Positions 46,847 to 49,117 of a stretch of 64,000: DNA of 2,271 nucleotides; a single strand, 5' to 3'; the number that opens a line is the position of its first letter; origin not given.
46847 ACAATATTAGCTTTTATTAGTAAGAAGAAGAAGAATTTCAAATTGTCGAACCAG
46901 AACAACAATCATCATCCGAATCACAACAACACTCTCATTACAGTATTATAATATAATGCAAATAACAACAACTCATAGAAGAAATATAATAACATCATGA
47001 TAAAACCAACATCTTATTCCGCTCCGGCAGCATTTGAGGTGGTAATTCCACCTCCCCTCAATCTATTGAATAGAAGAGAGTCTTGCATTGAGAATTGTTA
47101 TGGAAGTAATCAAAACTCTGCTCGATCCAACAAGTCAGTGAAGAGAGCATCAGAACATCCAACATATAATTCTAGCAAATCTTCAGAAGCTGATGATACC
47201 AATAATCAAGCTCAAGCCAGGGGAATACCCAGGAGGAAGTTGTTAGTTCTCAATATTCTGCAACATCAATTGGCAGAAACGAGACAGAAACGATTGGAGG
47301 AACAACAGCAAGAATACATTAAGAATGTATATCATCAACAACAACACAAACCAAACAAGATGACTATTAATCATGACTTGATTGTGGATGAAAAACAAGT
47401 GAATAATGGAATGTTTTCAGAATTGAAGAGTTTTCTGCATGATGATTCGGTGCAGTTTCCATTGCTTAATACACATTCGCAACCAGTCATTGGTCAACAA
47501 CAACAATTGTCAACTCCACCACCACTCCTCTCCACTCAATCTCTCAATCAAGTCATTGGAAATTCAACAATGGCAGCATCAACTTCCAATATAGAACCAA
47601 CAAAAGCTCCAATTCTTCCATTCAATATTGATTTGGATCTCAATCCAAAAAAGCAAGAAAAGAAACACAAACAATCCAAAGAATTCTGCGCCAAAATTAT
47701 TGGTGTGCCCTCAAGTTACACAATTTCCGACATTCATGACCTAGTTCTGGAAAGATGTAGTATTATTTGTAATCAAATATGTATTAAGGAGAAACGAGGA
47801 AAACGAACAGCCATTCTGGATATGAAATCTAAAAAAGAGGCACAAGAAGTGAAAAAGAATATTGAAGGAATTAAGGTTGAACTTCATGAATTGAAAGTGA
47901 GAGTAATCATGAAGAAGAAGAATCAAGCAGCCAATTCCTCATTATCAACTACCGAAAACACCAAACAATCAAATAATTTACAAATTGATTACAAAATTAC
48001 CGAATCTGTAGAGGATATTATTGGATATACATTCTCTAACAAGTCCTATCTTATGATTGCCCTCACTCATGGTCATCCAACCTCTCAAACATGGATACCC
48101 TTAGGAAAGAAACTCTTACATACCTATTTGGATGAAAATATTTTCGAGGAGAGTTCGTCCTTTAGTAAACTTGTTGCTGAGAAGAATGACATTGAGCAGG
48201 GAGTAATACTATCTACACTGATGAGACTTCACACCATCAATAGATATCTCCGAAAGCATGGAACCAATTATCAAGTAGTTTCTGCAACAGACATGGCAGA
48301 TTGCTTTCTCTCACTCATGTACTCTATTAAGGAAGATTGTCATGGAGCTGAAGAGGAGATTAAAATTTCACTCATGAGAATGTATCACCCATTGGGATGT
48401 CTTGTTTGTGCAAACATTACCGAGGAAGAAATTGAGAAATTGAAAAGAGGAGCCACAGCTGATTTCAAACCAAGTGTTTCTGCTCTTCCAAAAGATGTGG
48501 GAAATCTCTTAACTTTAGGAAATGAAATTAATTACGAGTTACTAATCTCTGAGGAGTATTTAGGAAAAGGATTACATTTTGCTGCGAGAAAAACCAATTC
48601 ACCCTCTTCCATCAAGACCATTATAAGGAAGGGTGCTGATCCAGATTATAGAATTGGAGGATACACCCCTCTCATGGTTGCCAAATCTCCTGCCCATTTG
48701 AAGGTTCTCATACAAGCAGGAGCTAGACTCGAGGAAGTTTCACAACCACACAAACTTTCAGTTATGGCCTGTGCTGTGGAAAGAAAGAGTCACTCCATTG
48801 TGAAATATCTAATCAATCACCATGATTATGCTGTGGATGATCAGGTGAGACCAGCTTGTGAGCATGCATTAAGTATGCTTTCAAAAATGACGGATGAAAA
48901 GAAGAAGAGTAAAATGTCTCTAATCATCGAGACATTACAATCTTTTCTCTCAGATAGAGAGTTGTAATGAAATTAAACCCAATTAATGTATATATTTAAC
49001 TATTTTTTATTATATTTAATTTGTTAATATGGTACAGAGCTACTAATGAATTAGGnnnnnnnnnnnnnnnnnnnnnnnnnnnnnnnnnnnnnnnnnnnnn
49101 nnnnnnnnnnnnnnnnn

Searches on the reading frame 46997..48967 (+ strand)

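Call 31: search_protein_families(library=pfam, proteins=[window:46997-48967:+], max_evalue=0.001)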
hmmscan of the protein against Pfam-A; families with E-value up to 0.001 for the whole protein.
window:46997-48967:+ (656 aa): 3 families
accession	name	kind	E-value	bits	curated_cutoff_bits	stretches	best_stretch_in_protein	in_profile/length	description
PF12796.13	Ank_2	-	4.1e-07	30.9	27.3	1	526-611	1-86/90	Ankyrin repeats (3 copies)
PF00023.36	Ank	-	1e-05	26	21.1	0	526-552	6-31/33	Ankyrin repeat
PF13606.12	Ank_3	-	0.00038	21.1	22.3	0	526-550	6-29/30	Ankyrin repeat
